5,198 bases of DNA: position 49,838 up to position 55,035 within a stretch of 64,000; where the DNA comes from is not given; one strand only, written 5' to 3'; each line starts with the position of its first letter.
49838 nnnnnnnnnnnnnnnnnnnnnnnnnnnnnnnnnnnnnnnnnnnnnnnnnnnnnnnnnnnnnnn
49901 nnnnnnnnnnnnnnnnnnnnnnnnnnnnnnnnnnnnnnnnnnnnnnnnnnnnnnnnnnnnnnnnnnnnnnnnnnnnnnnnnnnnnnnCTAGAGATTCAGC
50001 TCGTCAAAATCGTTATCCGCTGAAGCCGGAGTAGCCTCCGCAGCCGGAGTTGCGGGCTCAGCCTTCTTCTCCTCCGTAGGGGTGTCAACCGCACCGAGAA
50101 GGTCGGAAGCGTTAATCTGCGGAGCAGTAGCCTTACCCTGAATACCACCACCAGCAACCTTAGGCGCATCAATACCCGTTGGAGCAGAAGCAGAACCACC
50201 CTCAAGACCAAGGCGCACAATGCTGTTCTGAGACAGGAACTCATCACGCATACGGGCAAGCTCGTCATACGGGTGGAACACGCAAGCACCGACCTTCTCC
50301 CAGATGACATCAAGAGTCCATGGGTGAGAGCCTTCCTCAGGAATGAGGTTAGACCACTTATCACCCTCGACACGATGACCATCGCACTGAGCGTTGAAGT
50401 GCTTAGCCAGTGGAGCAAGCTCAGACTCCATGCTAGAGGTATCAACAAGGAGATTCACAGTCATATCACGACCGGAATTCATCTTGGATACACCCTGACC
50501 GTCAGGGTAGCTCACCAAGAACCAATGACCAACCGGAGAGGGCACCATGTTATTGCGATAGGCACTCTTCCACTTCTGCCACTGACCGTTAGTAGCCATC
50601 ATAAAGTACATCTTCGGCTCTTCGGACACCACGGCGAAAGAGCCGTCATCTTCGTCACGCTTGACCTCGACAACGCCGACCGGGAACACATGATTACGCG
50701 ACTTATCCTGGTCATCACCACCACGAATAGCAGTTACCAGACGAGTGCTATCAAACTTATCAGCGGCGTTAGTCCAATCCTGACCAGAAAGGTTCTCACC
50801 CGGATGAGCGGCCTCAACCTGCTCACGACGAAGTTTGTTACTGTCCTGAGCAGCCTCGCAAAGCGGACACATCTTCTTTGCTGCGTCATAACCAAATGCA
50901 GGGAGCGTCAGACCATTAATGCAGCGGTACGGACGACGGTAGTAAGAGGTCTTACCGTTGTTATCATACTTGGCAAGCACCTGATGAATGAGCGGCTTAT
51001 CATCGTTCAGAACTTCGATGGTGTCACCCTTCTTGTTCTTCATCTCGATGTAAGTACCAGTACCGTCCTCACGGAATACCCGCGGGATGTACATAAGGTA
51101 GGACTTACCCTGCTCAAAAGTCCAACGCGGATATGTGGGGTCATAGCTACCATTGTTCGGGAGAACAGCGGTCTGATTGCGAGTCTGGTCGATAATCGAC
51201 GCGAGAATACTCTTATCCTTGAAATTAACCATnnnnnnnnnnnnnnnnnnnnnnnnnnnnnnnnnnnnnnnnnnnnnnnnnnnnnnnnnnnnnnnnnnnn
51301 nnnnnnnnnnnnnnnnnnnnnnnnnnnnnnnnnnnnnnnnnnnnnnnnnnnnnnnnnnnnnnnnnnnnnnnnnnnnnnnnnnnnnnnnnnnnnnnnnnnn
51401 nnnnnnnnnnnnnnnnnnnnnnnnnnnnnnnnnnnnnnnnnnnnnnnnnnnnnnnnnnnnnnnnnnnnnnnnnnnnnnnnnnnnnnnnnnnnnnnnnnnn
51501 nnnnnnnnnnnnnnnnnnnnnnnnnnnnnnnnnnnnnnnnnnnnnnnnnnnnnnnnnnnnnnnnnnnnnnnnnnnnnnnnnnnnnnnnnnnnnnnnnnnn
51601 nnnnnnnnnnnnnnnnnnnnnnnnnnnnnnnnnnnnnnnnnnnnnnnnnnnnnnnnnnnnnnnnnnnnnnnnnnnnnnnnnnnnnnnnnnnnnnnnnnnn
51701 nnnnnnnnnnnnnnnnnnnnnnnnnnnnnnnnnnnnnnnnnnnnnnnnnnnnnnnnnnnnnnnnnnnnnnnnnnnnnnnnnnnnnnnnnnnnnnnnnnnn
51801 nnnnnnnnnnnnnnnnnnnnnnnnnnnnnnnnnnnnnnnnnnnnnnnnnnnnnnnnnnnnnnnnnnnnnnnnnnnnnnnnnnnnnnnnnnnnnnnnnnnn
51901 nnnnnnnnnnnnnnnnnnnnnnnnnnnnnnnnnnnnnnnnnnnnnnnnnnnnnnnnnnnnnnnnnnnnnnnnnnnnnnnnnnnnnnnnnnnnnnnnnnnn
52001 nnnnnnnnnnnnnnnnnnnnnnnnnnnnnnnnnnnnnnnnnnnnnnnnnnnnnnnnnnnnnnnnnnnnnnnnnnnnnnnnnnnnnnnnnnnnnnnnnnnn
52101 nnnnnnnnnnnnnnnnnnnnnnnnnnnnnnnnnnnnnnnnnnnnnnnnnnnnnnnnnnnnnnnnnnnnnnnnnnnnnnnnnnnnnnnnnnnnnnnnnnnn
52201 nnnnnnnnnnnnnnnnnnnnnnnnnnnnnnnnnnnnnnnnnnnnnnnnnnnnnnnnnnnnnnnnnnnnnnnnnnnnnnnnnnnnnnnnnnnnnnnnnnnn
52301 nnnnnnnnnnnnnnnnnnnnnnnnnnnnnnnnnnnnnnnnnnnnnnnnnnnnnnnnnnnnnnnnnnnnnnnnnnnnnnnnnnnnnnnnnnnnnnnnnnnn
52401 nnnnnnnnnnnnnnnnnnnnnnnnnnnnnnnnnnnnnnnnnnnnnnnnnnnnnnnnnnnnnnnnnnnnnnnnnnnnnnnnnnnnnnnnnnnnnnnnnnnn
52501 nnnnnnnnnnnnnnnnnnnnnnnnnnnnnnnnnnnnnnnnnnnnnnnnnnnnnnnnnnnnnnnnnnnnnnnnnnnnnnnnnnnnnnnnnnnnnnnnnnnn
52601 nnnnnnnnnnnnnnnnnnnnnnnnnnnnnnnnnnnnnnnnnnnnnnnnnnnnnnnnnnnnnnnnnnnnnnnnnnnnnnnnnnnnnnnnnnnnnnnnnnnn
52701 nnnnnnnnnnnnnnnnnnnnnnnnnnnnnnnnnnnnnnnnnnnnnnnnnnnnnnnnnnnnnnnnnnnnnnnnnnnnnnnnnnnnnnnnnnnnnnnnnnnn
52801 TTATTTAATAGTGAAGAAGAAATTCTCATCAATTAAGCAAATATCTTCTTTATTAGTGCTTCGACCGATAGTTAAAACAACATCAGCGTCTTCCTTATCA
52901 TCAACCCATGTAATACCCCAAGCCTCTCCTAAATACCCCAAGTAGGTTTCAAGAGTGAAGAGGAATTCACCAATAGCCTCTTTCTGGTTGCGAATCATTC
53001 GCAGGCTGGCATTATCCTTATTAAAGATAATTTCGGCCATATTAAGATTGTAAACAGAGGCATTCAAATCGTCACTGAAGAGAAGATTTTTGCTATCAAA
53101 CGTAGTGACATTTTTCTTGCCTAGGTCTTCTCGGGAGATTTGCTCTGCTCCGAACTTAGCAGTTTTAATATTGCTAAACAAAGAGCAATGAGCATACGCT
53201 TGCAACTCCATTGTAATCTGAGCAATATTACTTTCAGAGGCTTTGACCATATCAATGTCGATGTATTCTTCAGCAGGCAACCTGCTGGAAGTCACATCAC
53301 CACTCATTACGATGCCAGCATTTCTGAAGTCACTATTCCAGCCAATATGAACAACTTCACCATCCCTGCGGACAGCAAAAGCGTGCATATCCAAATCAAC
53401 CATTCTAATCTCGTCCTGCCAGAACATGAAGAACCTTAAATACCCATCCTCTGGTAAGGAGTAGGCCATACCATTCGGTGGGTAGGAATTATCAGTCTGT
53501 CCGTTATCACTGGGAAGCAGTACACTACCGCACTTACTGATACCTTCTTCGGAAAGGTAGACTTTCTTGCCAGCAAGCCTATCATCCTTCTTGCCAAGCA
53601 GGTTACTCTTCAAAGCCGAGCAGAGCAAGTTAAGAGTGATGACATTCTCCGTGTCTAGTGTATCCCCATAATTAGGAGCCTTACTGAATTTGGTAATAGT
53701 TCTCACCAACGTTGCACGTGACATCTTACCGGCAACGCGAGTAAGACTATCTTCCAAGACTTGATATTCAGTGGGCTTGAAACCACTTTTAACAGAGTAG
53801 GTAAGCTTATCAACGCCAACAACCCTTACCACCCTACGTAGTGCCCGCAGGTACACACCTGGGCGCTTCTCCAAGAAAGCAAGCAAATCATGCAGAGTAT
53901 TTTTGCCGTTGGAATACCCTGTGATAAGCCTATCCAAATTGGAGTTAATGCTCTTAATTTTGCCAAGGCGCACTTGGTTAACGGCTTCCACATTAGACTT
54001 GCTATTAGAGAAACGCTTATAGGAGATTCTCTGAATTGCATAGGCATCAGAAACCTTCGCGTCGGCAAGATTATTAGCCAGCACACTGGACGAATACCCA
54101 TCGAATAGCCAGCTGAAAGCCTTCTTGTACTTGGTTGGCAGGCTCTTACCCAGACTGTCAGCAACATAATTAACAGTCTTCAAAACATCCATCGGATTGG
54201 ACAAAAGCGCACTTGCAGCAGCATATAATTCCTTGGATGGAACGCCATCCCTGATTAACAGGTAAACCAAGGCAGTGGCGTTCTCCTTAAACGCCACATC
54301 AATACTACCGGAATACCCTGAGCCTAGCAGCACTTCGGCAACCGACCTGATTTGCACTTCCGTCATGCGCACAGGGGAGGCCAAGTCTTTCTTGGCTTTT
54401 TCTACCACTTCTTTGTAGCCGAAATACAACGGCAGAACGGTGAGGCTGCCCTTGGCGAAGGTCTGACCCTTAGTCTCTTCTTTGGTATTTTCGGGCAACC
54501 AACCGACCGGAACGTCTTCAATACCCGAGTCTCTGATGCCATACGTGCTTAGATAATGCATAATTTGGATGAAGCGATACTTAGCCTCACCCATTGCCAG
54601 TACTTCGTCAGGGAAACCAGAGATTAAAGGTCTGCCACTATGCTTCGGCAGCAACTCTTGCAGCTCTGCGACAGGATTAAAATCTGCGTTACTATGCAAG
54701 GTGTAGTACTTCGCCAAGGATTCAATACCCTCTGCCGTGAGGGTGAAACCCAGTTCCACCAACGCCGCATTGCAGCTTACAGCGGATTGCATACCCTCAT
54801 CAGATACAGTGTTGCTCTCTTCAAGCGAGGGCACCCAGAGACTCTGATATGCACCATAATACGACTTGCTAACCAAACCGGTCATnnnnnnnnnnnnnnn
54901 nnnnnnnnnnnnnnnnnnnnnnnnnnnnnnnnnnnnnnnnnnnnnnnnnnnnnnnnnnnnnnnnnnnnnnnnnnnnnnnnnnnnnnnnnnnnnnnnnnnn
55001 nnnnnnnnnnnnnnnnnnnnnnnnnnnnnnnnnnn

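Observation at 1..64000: Massively over-represented, strand-specific heptamer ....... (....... on the coding strand)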

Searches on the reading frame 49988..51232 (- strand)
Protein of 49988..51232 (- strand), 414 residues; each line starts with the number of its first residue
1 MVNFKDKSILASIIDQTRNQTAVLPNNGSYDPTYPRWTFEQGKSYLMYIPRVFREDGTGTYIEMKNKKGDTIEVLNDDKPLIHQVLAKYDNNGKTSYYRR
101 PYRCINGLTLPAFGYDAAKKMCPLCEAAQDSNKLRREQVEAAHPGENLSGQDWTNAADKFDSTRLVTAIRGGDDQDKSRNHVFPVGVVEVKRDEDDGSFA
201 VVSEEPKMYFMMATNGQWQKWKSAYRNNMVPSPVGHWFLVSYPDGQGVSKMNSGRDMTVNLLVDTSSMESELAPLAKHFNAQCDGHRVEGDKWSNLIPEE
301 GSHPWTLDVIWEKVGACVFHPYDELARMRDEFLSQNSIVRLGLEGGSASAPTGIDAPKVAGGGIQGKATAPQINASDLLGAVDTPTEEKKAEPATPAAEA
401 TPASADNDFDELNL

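Call 7: search_protein_families(library=pfam, proteins=[window:49988-51232:-], max_evalue=0.01)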
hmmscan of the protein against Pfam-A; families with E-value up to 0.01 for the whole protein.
window:49988-51232:- (414 aa): 0 families

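Call 8: search_protein_families(library=phrogs, proteins=[window:49988-51232:-], max_evalue=0.001)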
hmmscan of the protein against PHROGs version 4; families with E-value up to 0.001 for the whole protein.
window:49988-51232:- (414 aa): 0 families

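Call 106: search_solved_structures(query=window:49988-51232:-, max_evalue=1)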
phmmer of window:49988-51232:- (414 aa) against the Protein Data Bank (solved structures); distinct sequences matched with E-value up to 1: 0.

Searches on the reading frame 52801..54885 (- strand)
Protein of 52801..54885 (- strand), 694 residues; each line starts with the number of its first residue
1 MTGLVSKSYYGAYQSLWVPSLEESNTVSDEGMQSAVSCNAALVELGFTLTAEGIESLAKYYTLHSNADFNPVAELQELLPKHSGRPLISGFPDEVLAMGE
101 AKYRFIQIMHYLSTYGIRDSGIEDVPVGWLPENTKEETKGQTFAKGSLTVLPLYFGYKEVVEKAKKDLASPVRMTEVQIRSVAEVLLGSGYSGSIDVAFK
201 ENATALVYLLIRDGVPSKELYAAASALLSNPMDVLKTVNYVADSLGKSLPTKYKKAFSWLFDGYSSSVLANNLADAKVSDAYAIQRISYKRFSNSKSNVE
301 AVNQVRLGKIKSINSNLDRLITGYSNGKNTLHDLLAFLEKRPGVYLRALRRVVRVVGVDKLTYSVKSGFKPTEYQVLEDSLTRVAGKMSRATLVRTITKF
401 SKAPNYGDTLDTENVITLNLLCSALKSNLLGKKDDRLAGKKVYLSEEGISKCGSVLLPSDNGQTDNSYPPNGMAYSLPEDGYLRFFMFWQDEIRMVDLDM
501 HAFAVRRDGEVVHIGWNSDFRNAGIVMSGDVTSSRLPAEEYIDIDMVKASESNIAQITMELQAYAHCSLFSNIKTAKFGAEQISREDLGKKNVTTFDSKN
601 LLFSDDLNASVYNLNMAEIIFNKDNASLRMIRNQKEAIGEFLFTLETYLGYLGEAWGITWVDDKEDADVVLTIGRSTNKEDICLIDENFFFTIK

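Call 7: search_protein_families(library=pfam, proteins=[window:52801-54885:-], max_evalue=0.01)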
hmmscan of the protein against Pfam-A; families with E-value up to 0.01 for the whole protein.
window:52801-54885:- (694 aa): 0 families

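Call 8: search_protein_families(library=phrogs, proteins=[window:52801-54885:-], max_evalue=0.001)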
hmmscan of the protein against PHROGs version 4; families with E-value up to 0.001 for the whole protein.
window:52801-54885:- (694 aa): 0 families

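Call 116: predict_structure(protein=window:52801-54885:-)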
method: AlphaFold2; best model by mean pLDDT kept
length: 694 residues; sequences in the alignment: 1
mean_pLDDT: 40.7   pTM: 0.30
mean pLDDT of the five models: 40.7, 38.9, 36.0, 33.9, 28.5
residues with pLDDT >= 90: 0; 70-90: 3; 50-70: 170; < 50: 521
segments of 3 or more residues with pLDDT < 50: 1-199, 246-252, 289-295, 303-308, 358-371, 389-394, 404-410, 429-450, 453-694
pLDDT, mean of each block of 10 residues (from residue 1): 27 32 41 45 39 43 37 35 31 33 35 32 35 37 33 36 37 37 41 40 56 57 61 64 48 61 64 56 51 49 49 63 66 63 55 53 38 52 53 49 45 56 54 36 44 45 34 34 36 32 28 30 27 26 25 27 25 23 30 30 27 32 34 35 33 34 35 31 25 24
secondary structure, 60 per line:
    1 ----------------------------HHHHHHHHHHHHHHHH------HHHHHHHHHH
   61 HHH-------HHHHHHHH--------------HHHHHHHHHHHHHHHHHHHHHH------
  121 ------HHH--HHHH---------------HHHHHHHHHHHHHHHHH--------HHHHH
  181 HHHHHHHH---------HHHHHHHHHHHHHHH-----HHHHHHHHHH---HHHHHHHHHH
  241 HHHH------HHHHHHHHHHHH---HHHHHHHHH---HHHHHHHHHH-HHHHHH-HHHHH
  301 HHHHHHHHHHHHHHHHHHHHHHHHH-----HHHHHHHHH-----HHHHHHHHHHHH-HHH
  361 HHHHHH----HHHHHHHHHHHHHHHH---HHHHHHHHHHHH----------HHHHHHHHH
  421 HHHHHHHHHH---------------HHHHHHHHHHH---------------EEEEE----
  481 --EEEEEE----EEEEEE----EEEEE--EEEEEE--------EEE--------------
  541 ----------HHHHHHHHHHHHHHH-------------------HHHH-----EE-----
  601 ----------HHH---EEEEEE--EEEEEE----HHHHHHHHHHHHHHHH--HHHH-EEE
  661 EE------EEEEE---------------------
elements in order (helices of 4 or more, strands of 3 or more residues): H29-44 H51-63 H71-78 H93-114 H132-135 H151-167 H176-188 H198-212 H218-227 H231-244 H251-262 H266-274 H278-287 H289-294 H296-325 H331-339 H345-356 H358-366 H371-386 H390-401 H412-430 H446-456 E472-476 E483-488 E493-498 E503-507 E510-515 E524-526 H551-565 H585-588 E617-622 E625-630 H635-650 H653-656 E658-662 E669-673
